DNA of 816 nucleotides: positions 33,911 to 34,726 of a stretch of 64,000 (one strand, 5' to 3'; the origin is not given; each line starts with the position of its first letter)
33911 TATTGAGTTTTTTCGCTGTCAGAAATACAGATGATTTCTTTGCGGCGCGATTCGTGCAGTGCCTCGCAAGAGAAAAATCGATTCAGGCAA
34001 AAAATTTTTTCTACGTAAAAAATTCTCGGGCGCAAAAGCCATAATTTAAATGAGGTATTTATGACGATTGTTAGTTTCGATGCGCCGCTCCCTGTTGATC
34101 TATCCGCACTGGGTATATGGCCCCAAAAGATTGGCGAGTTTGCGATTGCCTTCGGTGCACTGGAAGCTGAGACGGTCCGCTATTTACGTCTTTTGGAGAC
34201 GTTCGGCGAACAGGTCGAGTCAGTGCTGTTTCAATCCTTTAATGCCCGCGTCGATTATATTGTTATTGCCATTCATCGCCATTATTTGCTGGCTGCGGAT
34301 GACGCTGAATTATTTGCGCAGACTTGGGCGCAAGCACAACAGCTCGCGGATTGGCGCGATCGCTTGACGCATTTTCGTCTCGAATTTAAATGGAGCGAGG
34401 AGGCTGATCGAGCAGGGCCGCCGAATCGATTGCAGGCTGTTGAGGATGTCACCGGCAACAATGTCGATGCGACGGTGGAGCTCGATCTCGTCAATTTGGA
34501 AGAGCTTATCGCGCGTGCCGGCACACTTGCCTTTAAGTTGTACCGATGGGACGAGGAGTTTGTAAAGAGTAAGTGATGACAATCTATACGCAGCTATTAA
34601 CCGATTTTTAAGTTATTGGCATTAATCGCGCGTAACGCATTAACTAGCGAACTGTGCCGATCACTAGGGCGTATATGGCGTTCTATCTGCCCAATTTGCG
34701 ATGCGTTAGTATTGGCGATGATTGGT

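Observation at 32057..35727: AT-rich patch of orphan genes wedged between an HxlR regulator and the Pho-regulated pstS promoter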

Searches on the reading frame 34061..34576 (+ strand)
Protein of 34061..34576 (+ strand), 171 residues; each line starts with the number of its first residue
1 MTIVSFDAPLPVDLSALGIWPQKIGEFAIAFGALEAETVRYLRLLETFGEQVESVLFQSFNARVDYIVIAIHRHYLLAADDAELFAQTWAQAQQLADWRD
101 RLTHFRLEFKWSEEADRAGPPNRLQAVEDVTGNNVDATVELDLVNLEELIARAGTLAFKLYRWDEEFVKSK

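Call 3: search_protein_families(library=pfam, proteins=[window:34061-34576:+], max_evalue=0.1)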
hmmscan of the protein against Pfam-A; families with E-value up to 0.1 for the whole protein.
window:34061-34576:+ (171 aa): 1 family
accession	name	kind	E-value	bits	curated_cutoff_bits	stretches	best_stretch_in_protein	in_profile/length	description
PF17768.7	RecJ_OB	-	0.024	15.1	27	1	28-95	4-75/107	RecJ OB domain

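Call 4: search_protein_families(library=padloc, proteins=[window:34061-34576:+], max_evalue=1)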
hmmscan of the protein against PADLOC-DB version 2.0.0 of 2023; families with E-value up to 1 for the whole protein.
window:34061-34576:+ (171 aa): 0 families

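Call 6: search_protein_families(library=ncbifam, proteins=[window:34061-34576:+], max_evalue=1)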
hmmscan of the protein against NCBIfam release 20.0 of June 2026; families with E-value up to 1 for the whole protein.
window:34061-34576:+ (171 aa): 0 families

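Call 7: search_protein_families(library=phrogs, proteins=[window:34061-34576:+], max_evalue=1)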
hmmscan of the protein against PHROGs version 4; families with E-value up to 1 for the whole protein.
window:34061-34576:+ (171 aa): 1 family
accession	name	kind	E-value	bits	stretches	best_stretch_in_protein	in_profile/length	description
phrog_38232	-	unknown function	0.12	13.4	1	35-72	5-42/57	-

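Call 8: find_encoding_contigs(protein=window:34061-34576:+, flank=10000, max_places=10)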
Protein window:34061-34576:+ (171 aa): 1 contig read that carries it; 1 place shown.
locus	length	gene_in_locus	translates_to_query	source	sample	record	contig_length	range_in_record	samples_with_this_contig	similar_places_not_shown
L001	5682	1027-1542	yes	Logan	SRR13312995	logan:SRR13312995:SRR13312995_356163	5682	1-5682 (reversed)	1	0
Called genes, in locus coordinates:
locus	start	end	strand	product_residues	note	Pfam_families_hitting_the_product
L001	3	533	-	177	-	?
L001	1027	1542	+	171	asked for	-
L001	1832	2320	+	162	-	-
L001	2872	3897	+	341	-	PF12849:PBP_like_2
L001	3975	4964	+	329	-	PF00528:BPD_transp_1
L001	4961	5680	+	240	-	?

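Call 10: find_homologous_proteins(query=window:34061-34576:+, max_evalue=0.001)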
Query window:34061-34576:+ (171 aa): 1 proteins with E <= 0.001 among 117 candidates.
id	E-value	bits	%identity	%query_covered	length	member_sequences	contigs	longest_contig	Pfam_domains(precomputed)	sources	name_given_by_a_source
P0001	3.0e-107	374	100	100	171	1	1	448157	-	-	-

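Call 28: search_solved_structures(query=window:34061-34576:+, max_evalue=10, show_alignments=2)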
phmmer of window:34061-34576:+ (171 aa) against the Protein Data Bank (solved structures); distinct sequences matched with E-value up to 10: 0.

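Call 30: predict_structure(protein=window:34061-34576:+)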
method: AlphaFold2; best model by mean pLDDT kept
length: 171 residues; sequences in the alignment: 1
mean_pLDDT: 52.0   pTM: 0.39
mean pLDDT of the five models: 52.0, 39.8, 37.8, 37.7, 30.9
residues with pLDDT >= 90: 0; 70-90: 0; 50-70: 111; < 50: 60
segments of 3 or more residues with pLDDT < 50: 1-14, 50-55, 106-136, 138-141
pLDDT, mean of each block of 10 residues (from residue 1): 27 46 59 62 58 50 59 54 61 61 49 41 39 45 56 62 55 44
secondary structure, 60 per line:
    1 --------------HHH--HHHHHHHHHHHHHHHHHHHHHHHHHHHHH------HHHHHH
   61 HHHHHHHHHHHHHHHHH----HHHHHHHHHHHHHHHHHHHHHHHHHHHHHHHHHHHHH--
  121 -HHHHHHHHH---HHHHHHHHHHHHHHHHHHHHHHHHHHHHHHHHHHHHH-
elements in order: H20-48 H55-77 H82-118 H122-130 H134-170
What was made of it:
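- The predicted secondary structure is four long helices with the motif in the third (call 30).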

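Call 32: search_protein_representatives(protein=window:34061-34576:+)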
Query: 171 residues. Proteins with E-value up to 0.001 (for the whole library): 23; up to 1e-10: 1; up to 1e-30: 1. The best 23 are listed.
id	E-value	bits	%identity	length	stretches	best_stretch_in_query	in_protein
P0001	9.7e-108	373.8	100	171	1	1-171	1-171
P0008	1.2e-09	54.8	33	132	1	15-121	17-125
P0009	2.3e-08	50.6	28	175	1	16-160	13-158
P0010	2.9e-07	47.0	32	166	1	17-158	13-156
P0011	6.4e-07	45.9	29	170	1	20-157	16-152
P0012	8.7e-07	45.5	30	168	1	12-123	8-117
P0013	8.7e-07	45.4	27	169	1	16-160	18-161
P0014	1.5e-06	44.7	26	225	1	15-165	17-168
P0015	5.2e-06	42.9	33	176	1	16-155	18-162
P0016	6.7e-06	42.6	29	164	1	18-153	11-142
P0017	8.9e-06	42.2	27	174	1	15-161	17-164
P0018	1.0e-05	41.9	28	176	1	19-151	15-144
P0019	3.3e-05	40.3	37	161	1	17-95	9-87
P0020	3.8e-05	40.1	28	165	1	19-148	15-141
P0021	6.7e-05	39.3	33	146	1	19-116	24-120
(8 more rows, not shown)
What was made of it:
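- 34061..34576 (+): orf171: divergent member of an unclassified family of ~170-aa all-helical proteins with the HEPN RNase motif. Predicted stand-alone HEPN-type endoribonuclease. 22 relatives at E 1e-9 to 4e-4 against 1.84 billion proteins (call 32).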

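Call 35: search_protein_families(library=pfam, alignment_id=A1, max_evalue=1)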
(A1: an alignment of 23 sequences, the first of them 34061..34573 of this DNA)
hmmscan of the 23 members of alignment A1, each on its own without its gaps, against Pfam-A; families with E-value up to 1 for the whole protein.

A. member 1, window:34061-34573:+ (171 aa): 2 families
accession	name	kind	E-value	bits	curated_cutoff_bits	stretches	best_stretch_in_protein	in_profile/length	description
PF17768.7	RecJ_OB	-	0.024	15.1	27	1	28-95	4-75/107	RecJ OB domain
PF13196.11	DUF4012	-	0.13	13.2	28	1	90-157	57-123/144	Protein of unknown function (DUF4012)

B. families by the number of members that match (of 23 scanned): 16 families
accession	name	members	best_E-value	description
PF18735.6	HEPN_RiboL-PSP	3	0.059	RiboL-PSP-HEPN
PF18737.6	HEPN_MAE_28990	2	0.0019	MAE_28990/MAE_18760-like HEPN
PF18730.6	HEPN_Cthe2314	1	0.013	Cthe_2314-like HEPN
PF17768.7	RecJ_OB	1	0.024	RecJ OB domain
PF18006.6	SepRS_C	1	0.027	O-phosphoseryl-tRNA synthetase C-terminal domain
PF18734.6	HEPN_AbiU2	1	0.028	AbiU2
PF19458.4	DUF5995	1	0.044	Family of unknown function (DUF5995)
PF14078.11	DUF4259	1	0.06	Domain of unknown function (DUF4259)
PF02981.21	FokI_D1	1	0.089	FokI, recognition domain, subdomain 1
PF13196.11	DUF4012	1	0.13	Protein of unknown function (DUF4012)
PF24999.1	LAMB4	1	0.14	Laminin subunit beta-4-like domain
PF11338.13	DUF3140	1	0.16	Protein of unknown function (DUF3140)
PF15285.11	BH3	1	0.18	Beclin-1 BH3 domain, Bcl-2-interacting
PF18731.6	HEPN_Swt1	1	0.18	Swt1-like HEPN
PF09997.14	DUF2238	1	0.2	Predicted membrane protein (DUF2238)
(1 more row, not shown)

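Call 36: search_solved_structures(query=A1, max_evalue=10, show_alignments=3)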
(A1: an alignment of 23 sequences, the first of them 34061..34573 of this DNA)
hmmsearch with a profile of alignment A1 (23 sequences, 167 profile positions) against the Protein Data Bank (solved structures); distinct sequences matched with E-value up to 10: 2.
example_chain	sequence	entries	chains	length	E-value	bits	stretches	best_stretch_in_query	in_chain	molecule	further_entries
2etd_A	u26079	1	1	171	0.26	13.9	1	35-82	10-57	lemA protein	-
8iey_B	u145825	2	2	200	2.1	11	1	24-49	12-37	Gcp-like domain-containing protein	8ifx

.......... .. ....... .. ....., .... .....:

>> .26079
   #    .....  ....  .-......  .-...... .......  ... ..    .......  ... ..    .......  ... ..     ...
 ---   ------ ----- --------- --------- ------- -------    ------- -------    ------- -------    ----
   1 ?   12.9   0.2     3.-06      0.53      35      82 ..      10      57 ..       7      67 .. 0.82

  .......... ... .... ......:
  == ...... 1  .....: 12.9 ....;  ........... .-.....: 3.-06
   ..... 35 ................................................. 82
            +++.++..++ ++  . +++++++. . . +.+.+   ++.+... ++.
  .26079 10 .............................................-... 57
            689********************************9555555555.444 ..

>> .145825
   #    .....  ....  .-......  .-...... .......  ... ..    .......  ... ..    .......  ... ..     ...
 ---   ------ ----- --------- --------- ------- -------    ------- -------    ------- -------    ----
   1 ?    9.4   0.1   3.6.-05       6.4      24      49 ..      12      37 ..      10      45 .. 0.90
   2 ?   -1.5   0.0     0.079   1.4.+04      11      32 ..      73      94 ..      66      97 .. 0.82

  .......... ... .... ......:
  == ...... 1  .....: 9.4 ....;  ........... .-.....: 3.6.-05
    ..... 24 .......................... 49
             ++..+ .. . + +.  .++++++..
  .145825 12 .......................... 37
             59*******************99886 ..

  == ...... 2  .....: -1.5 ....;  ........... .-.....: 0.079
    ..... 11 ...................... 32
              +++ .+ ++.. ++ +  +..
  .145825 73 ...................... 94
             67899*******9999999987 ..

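Call 37: fold_search(model_id=the predicted structure, library=pdb)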
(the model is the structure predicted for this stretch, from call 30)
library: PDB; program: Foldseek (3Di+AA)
matches with E <= 10: 255; with E <= 0.001: 0
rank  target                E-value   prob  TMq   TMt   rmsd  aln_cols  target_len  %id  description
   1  3o1i_A                6.8e-01  0.14  0.26  0.19  32.5       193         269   19  Crystal Structure of the TorS sensor domain - TorT complex in the absence of ligand (released 2011-12-21)
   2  8t4f_B                8.0e-01  0.08  0.18  0.08  21.1       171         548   15  Transporter associated with antigen processing (TAP) bound to the 9-mer peptide RRYQKSTEL (released 2024-06-19)
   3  4tql_A                8.5e-01  0.10  0.21  0.16  25.5       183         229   11  Computationally designed three helix bundle (released 2014-10-15)
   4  1x90_A                9.9e-01  0.35  0.32  0.36   9.9       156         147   13  Crystal structure of mutant form B of a pectin methylesterase inhibitor from Arabidopsis (released 2004-12-28)
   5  6r2g_A                1.1e+00  0.16  0.24  0.28  16.4       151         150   14  Crystal structure of a single-chain protein mimetic of the gp41 NHR trimer in complex with the synthetic CHR peptide C (released 2019-07-10)
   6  8a1g_C                1.1e+00  0.11  0.22  0.21  18.1       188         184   13  Structure of the SNX1-SNX5 complex (released 2023-06-14)
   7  7nsu_D                1.2e+00  0.14  0.25  0.12  28.6       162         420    9  ColicinE9 intact translocation complex (released 2021-08-11)
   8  9qwr_B                1.3e+00  0.18  0.31  0.30  21.8       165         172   12  MIC60 helical bundle dimer (released 2026-02-25)
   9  9fqr_D7               1.4e+00  0.08  0.24  0.22  40.1       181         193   12  96-nm repeat of axonemal doublet microtubules from bovine sperm (released 2025-03-26)
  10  6egc                  1.5e+00  0.13  0.25  0.27  10.1       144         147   15  Single-chain version of 2L4HC2_23 (PDB 5J0K) (released 2019-05-29)
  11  9fed                  1.5e+00  0.11  0.24  0.22  22.4       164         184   13  Single-chain chimeric protein mimicking the interaction between HR1 and HR2 in HIV gp41 (released 2025-05-28)
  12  9qwr_A                1.6e+00  0.16  0.31  0.34  17.5       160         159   15  MIC60 helical bundle dimer (released 2026-02-25)
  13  1few                  1.6e+00  0.10  0.23  0.23  17.8       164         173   18  CRYSTAL STRUCTURE OF SMAC/DIABLO (released 2000-09-13)
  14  1ujw_B                1.7e+00  0.21  0.28  0.39  22.3       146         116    6  Structure of the complex between BtuB and Colicin E3 Receptor binding domain (released 2003-11-25)
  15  8a1g_D                1.7e+00  0.08  0.22  0.20  18.6       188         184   12  Structure of the SNX1-SNX5 complex (released 2023-06-14)
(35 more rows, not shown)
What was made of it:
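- Tried and rejected: Foldseek on the orf171 model gave nothing meaningful (call 37).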

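Call 38: find_encoding_contigs(protein=P0010, flank=6000, max_places=4)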
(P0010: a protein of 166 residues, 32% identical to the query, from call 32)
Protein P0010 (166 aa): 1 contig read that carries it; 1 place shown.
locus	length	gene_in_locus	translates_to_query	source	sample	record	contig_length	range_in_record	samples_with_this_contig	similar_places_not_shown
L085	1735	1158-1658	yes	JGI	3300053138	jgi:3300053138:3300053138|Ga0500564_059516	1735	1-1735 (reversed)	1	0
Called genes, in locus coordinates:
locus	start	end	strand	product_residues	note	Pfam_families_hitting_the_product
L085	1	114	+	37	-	?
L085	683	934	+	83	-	-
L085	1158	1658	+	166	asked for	-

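Call 39: find_encoding_contigs(protein=P0019, flank=6000, max_places=4)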
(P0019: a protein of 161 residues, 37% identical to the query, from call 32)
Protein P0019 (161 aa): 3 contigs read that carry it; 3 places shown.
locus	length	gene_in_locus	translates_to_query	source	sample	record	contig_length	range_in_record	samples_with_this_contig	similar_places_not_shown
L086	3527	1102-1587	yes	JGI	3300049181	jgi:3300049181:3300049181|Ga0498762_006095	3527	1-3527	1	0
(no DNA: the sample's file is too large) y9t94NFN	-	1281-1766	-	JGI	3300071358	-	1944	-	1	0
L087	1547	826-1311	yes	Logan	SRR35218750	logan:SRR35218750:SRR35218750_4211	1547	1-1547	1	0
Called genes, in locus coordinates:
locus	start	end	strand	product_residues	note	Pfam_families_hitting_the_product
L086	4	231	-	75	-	-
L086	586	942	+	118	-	-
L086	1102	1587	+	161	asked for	-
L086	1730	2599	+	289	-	PF02586:SRAP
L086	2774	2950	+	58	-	PF12244:DUF3606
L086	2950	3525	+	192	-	?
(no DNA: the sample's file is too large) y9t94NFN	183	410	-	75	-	-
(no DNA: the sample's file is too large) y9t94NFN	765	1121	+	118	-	-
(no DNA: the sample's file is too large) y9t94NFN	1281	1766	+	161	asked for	-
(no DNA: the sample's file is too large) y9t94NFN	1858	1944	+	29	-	?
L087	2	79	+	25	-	?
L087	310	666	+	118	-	-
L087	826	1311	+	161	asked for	-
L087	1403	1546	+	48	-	?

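Call 40: search_protein_families(library=padloc, alignment_id=A1, max_evalue=1)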
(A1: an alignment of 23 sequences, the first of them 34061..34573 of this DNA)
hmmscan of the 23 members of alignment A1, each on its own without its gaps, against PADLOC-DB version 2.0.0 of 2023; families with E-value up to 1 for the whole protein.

A. member 1, window:34061-34573:+ (171 aa): 0 families

B. families by the number of members that match (of 23 scanned): 2 families
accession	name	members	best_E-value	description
PDLC01665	Cas12c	1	9.7e-05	Cas12c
PDLC03849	LmuA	1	0.032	-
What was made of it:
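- On Known anti-phage defence systems (PADLOC-DB 2.0): The 23 family members give only two isolated hits (Cas12c, LmuA), one member each (call 40).
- No PADLOC match exists for any protein or family member (calls 4, 40).
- Tried and rejected: PADLOC, NCBIfam and PHROGs gave nothing for TM213, orf171 or orf162 (calls 4, 6, 7, 40).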

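Call 47: find_related_loci(query=A2, collection=metagenome_contigs, flank=8000)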
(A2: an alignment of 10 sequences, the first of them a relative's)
Query A2 (174 aa) in metagenome_contigs; peptide patterns used: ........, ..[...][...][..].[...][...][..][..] (x = any residue, [..] = any of these).
264 stretches matched a pattern; 65 encode a relative of the query (tblastn E <= 1e-3); 65 distinct loci.
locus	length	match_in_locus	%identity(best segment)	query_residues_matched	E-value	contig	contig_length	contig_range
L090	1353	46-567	64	1-174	3e-80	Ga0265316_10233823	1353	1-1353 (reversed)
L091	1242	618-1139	62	1-174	1e-76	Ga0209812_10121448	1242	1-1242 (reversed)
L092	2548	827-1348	57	1-174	5e-68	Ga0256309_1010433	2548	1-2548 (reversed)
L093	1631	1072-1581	54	5-174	3e-64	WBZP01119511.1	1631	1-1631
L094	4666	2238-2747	55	1-171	3e-60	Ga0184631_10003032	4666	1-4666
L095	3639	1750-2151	69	41-174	3e-59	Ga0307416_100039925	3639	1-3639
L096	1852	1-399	66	41-173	3e-57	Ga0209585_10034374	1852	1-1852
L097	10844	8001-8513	47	1-171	1e-54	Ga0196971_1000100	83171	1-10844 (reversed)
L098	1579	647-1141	50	1-165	1e-55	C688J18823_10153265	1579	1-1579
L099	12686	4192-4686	52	1-165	9e-53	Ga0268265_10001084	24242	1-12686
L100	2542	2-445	69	27-174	4e-52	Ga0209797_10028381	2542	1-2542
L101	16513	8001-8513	46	1-171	7e-52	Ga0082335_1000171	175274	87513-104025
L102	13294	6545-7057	46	1-171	7e-52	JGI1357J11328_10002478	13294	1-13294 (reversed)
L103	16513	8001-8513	46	1-171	7e-52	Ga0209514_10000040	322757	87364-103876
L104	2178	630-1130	49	1-167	1e-52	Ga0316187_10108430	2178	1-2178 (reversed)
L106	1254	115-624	44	1-171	1e-49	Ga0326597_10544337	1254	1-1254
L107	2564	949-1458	46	1-172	4e-47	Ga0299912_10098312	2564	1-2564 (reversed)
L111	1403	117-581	40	15-171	6e-39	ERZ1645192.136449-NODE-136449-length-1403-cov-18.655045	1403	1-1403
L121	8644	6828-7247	36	14-165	3e-17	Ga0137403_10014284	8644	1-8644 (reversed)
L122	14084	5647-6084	31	14-163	3e-16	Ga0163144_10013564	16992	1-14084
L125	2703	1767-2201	30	22-171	6e-16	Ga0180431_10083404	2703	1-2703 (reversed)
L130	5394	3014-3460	33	13-170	9e-15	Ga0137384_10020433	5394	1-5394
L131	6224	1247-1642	34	10-147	1e-14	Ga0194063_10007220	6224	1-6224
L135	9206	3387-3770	29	13-147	4e-14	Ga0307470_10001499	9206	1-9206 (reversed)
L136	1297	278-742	32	7-165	1e-13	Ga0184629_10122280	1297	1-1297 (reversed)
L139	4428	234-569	33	17-135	6e-13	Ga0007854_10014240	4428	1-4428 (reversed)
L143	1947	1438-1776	30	6-118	8e-12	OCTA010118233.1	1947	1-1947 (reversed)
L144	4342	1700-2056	31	17-142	9e-12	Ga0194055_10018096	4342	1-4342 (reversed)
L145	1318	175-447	37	17-109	2e-10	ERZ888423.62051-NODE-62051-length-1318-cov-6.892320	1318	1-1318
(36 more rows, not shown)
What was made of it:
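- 22 relatives by exhaustive phmmer (call 32) and 65 metagenomic loci (call 47).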

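Call 48: find_related_loci(query=A2, collection=viral_contigs, flank=8000)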
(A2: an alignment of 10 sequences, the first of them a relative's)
Query A2 (174 aa) in viral_contigs; peptide patterns used: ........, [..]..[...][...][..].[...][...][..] (x = any residue, [..] = any of these).
12 stretches matched a pattern, but none encodes a relative of the query by tblastn (E <= 1e-3).
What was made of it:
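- Tried and rejected: The viral_contigs scan with the family profile found no relatives (call 48).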

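Call 52: search_protein_families(library=pfam, alignment_id=A3, max_evalue=1)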
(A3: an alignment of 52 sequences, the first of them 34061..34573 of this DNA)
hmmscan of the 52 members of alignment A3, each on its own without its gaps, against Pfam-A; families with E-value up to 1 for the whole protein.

A. member 1, window:34061-34573:+ (171 aa): 2 families
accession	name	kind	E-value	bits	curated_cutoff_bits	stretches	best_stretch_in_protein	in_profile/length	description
PF17768.7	RecJ_OB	-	0.024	15.1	27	1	28-95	4-75/107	RecJ OB domain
PF13196.11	DUF4012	-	0.13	13.2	28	1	90-157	57-123/144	Protein of unknown function (DUF4012)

B. families by the number of members that match (of 52 scanned): 36 families (the first 25 are shown)
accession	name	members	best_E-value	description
PF18735.6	HEPN_RiboL-PSP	10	2.5e-05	RiboL-PSP-HEPN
PF18737.6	HEPN_MAE_28990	5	0.0011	MAE_28990/MAE_18760-like HEPN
PF18734.6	HEPN_AbiU2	3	0.018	AbiU2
PF13958.12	ToxN_toxin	2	0.002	Toxin ToxN, type III toxin-antitoxin system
PF22949.1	HRI2_3H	2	0.058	Heme-regulated eIF-2-alpha kinase, helical domain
PF18731.6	HEPN_Swt1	2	0.12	Swt1-like HEPN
PF18534.6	HBD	2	0.21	Helical bundle domain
PF18730.6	HEPN_Cthe2314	1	0.013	Cthe_2314-like HEPN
PF24817.1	WD40_WDHD1_1st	1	0.023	WDHD1 first WD40 domain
PF17768.7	RecJ_OB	1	0.024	RecJ OB domain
PF18006.6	SepRS_C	1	0.027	O-phosphoseryl-tRNA synthetase C-terminal domain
PF08066.17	PMC2NT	1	0.03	PMC2NT (NUC016) domain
PF16114.10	Citrate_bind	1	0.031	ATP citrate lyase citrate-binding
PF01934.22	HepT-like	1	0.038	Ribonuclease HepT-like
PF19458.4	DUF5995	1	0.044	Family of unknown function (DUF5995)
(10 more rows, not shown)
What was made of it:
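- In a member-by-member Pfam scan of 52 sequences, 22 sub-threshold hits fall on six HEPN-clan families: RiboL-PSP 10, MAE_28990 5, AbiU2 3, Swt1 2, Cthe2314 1, HepT 1 (call 52).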

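Call 53: search_solved_structures(query=A3, max_evalue=10, show_alignments=3)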
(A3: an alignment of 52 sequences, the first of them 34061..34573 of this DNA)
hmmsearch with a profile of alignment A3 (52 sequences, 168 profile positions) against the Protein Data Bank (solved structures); distinct sequences matched with E-value up to 10: 2.
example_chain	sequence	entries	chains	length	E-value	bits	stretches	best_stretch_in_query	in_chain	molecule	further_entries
8iey_B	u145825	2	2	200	1.4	11.7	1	25-50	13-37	Gcp-like domain-containing protein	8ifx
6e9y_A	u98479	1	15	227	7.8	9.2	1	41-91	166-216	DHF38 filament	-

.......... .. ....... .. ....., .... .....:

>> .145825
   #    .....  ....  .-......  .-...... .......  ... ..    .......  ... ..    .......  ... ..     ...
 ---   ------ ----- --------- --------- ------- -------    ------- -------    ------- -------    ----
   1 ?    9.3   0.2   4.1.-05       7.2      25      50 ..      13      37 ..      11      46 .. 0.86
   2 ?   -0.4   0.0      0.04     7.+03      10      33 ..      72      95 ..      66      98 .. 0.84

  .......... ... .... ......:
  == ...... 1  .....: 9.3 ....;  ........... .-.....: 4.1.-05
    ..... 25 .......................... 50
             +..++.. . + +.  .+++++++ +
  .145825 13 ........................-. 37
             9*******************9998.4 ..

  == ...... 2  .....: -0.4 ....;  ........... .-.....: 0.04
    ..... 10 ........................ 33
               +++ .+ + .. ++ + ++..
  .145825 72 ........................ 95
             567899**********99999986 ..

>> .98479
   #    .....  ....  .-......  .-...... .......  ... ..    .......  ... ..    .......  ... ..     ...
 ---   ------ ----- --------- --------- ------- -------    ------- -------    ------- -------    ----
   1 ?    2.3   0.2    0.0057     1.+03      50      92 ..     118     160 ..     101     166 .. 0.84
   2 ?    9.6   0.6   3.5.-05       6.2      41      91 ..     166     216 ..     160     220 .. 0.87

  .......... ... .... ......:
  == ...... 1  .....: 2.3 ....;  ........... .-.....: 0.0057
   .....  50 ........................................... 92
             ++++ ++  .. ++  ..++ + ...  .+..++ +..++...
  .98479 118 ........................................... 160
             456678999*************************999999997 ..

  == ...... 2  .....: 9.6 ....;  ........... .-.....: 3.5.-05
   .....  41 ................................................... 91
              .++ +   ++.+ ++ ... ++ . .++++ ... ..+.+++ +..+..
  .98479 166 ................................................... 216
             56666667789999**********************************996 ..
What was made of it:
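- On HEPN superfamily (orf171): PDB profile searches were negative (calls 36, 53).
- Profile searches of PDB sequences found no HEPN structure (calls 36, 53).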
